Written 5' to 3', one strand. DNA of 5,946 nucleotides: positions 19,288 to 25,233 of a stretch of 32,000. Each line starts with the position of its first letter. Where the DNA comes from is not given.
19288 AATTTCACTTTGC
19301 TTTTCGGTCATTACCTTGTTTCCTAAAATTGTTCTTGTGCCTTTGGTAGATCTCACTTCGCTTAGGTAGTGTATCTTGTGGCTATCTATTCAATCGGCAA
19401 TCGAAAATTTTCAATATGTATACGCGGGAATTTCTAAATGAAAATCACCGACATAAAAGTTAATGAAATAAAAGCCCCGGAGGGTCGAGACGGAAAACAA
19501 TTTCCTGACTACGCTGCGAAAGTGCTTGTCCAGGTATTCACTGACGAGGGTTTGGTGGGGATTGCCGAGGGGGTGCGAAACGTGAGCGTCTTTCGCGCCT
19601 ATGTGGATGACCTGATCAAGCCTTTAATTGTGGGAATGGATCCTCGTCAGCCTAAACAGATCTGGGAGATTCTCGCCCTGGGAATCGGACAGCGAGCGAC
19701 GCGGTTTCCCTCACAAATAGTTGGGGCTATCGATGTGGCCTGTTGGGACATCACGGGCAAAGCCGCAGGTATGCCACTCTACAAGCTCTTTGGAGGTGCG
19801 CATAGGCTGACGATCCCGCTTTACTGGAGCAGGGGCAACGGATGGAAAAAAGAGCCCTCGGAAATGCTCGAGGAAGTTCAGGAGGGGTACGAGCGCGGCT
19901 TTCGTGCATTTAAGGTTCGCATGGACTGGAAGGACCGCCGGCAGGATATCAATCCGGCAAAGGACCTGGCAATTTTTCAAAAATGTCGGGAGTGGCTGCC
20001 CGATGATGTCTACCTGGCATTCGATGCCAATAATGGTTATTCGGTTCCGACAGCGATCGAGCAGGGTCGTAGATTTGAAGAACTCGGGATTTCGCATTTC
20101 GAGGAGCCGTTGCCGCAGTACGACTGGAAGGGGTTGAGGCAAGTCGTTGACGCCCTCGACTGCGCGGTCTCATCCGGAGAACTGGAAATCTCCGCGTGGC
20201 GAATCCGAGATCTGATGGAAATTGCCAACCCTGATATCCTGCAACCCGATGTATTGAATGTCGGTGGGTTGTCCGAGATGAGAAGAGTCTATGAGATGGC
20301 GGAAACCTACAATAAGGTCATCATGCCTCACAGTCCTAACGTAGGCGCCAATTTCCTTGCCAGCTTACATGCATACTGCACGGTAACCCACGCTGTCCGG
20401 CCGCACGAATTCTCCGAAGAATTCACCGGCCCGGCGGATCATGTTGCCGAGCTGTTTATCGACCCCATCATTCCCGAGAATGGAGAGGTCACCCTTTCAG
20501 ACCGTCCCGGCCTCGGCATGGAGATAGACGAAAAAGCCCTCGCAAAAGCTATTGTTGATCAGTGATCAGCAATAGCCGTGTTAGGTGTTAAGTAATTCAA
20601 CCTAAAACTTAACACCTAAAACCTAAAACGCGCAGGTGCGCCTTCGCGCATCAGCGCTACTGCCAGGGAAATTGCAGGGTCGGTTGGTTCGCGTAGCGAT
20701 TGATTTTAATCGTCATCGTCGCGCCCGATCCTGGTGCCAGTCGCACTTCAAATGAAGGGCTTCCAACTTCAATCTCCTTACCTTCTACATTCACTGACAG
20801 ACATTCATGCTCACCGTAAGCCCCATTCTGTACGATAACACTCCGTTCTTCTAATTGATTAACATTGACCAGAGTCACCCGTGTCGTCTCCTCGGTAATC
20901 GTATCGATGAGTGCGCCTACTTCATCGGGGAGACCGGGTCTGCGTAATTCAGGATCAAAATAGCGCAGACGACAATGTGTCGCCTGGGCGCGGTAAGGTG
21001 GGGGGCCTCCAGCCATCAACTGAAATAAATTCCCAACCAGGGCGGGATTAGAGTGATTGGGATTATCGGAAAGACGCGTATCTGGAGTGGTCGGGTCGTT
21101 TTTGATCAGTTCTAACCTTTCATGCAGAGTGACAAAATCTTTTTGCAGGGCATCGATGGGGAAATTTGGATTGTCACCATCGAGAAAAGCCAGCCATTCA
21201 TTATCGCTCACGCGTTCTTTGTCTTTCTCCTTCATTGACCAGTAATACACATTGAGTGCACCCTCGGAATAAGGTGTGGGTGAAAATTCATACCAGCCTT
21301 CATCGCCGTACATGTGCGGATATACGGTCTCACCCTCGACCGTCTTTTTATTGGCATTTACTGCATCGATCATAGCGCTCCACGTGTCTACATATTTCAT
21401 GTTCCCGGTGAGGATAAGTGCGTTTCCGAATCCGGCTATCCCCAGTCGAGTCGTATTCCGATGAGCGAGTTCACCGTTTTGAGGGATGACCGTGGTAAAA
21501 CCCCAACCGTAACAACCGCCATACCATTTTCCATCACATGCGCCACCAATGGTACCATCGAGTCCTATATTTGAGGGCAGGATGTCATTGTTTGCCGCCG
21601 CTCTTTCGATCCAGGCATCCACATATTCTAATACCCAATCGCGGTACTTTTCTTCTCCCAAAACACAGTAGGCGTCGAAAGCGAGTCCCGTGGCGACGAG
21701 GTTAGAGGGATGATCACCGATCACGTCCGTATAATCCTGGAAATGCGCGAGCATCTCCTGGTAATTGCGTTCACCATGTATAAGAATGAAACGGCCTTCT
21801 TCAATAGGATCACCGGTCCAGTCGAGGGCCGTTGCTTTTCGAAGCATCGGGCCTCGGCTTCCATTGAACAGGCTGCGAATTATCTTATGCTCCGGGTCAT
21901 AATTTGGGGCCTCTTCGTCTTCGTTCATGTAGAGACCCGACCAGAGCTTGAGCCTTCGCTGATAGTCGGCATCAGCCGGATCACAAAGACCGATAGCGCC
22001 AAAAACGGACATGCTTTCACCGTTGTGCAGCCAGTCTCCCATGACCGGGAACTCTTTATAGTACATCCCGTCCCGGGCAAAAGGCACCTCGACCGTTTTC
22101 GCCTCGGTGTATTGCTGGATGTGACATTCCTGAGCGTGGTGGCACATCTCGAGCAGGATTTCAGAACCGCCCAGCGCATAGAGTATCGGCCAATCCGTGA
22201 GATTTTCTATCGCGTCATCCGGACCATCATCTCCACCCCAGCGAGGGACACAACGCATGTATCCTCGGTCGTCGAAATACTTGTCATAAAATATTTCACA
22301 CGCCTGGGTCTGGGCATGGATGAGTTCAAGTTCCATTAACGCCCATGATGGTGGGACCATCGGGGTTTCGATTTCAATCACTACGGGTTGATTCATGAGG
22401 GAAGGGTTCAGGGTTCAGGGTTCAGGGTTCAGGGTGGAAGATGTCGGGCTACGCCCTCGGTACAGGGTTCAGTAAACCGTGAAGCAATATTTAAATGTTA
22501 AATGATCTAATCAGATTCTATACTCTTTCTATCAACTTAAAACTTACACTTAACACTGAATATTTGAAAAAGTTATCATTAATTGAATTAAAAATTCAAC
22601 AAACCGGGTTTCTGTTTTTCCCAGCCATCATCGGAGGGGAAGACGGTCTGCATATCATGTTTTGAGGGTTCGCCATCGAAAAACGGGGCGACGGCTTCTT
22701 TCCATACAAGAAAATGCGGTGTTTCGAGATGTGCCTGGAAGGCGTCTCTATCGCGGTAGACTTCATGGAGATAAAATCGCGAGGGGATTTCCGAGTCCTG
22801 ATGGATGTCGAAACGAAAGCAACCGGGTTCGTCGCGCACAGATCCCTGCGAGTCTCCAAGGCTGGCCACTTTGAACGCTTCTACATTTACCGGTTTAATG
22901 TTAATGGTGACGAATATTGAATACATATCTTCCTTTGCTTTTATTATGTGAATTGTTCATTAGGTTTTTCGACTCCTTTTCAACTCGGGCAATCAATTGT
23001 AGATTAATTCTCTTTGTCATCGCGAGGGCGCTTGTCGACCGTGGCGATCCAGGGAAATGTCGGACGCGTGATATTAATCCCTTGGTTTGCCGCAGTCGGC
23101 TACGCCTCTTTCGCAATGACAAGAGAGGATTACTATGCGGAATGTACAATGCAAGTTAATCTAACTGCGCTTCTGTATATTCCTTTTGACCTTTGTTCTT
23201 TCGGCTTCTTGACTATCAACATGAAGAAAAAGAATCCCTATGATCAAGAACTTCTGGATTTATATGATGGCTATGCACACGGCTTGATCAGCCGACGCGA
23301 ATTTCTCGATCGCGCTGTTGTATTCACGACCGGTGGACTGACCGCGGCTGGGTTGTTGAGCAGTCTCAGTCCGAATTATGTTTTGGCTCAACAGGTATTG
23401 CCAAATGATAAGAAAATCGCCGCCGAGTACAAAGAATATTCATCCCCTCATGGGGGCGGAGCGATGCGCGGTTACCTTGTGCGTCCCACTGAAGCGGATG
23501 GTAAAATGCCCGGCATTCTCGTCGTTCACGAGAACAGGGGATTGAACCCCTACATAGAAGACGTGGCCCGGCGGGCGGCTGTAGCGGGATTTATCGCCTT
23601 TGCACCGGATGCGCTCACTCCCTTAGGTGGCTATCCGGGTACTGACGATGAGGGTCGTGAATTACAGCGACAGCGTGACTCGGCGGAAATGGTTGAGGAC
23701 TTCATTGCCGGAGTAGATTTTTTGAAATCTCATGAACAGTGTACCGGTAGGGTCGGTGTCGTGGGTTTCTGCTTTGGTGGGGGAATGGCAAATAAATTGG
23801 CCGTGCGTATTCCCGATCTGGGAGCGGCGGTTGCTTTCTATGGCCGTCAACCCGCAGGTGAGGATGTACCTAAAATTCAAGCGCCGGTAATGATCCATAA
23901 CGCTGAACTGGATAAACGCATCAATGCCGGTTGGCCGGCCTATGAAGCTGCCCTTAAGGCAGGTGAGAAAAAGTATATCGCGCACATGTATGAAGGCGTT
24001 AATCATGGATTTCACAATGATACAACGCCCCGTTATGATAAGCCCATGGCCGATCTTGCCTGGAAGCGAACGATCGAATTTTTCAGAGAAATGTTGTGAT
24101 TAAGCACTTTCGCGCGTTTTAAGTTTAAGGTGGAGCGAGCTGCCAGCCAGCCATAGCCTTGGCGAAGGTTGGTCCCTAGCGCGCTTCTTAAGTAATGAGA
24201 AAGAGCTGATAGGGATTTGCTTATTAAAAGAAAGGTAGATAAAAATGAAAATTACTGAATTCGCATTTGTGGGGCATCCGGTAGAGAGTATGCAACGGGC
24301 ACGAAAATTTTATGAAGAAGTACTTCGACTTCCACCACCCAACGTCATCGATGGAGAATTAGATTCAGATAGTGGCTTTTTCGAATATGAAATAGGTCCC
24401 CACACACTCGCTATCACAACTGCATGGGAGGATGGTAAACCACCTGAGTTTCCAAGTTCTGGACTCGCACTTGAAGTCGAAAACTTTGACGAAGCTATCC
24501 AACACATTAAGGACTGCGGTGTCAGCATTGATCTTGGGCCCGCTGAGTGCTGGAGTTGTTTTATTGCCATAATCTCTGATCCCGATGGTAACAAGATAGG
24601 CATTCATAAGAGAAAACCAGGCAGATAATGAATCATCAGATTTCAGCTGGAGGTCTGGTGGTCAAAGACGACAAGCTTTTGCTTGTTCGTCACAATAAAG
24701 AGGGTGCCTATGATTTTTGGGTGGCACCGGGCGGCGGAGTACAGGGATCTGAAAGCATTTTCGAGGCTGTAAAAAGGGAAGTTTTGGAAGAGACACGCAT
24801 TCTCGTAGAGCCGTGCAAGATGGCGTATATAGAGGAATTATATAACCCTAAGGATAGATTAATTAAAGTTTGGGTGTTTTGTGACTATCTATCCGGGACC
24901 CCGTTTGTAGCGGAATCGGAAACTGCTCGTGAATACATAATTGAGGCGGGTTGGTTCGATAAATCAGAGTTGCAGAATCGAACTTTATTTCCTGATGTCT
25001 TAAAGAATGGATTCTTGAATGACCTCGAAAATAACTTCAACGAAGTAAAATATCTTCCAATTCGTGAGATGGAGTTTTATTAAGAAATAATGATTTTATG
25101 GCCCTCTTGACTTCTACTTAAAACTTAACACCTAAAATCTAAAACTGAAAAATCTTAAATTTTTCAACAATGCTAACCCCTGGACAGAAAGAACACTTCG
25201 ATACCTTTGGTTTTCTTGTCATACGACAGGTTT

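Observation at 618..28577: Period-7/8 tandem 'word' arrays (STRR-like) fill almost every intergenic gap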

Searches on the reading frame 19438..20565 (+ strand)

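Call 7: search_protein_families(library=pfam, proteins=[window:19438-20565:+])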
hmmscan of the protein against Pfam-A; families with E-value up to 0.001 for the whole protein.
window:19438-20565:+ (375 aa): 2 families
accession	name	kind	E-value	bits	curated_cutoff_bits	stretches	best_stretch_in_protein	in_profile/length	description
PF13378.12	MR_MLE_C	-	1.5e-49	169.1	29.4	1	142-367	1-219/219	Enolase C-terminal domain-like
PF02746.21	MR_MLE_N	-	4.4e-13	49.9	22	1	27-119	27-117/117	Mandelate racemase / muconate lactonizing enzyme, N-terminal domain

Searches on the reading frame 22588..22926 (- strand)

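Call 7: search_protein_families(library=pfam, proteins=[window:22588-22926:-])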
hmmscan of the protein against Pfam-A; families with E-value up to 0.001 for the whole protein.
window:22588-22926:- (112 aa): 1 family
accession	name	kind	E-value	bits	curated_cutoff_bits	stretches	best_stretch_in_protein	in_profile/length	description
PF03992.22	ABM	-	3.6e-18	66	23.1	1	1-77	1-77/78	Antibiotic biosynthesis monooxygenase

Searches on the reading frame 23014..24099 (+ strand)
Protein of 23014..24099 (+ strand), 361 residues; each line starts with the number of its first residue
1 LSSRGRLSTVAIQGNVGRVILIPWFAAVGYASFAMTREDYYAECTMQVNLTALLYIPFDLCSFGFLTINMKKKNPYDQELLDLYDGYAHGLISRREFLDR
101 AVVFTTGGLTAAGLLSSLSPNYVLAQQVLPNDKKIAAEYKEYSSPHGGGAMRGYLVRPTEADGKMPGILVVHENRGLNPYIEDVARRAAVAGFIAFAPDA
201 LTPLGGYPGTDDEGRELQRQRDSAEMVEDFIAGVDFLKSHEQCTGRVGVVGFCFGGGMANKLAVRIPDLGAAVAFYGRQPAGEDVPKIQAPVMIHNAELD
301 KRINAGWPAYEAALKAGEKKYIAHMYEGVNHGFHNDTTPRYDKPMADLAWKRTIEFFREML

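Call 7: search_protein_families(library=pfam, proteins=[window:23014-24099:+])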
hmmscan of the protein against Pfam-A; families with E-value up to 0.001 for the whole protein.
window:23014-24099:+ (361 aa): 6 families
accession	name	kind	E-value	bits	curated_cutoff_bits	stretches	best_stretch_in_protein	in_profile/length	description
PF01738.24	DLH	-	1.8e-45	155.6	21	1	151-360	1-216/217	Dienelactone hydrolase family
PF23678.1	YqhI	-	3.8e-16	58.6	27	1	71-102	4-35/36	YqhI-like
PF08840.17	BAAT_C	-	1.2e-06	29.2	20.9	1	230-286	6-63/210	BAAT / Acyl-CoA thioester hydrolase C terminal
PF00326.27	Peptidase_S9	-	1.2e-06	28.6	22.6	0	208-269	23-88/213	Prolyl oligopeptidase family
PF12740.14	PETase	-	1.4e-06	28.4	28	1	144-337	37-217/263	PET hydrolase-like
PF02129.25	Peptidase_S15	-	0.00074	19.7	23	0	225-274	75-125/262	X-Pro dipeptidyl-peptidase (S15 family)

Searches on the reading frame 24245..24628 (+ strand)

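Call 8: search_protein_families(library=pfam, proteins=[window:24245-24628:+])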
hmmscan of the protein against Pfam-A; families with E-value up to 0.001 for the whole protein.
window:24245-24628:+ (127 aa): 2 families
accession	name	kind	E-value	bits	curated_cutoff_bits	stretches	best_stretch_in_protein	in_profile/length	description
PF00903.31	Glyoxalase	-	3.4e-12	47.3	20.6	1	11-118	7-119/121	Glyoxalase/Bleomycin resistance protein/Dioxygenase superfamily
PF12681.13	Glyoxalase_2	-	7.5e-06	26.3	30.1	1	13-120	8-113/118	Glyoxalase-like domain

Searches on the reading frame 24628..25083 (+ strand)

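Call 8: search_protein_families(library=pfam, proteins=[window:24628-25083:+])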
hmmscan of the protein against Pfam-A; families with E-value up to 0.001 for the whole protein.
window:24628-25083:+ (151 aa): 1 family
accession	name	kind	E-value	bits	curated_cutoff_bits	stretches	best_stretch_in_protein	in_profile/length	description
PF00293.34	NUDIX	-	2.1e-14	54.1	21.1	1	3-118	2-121/134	NUDIX domain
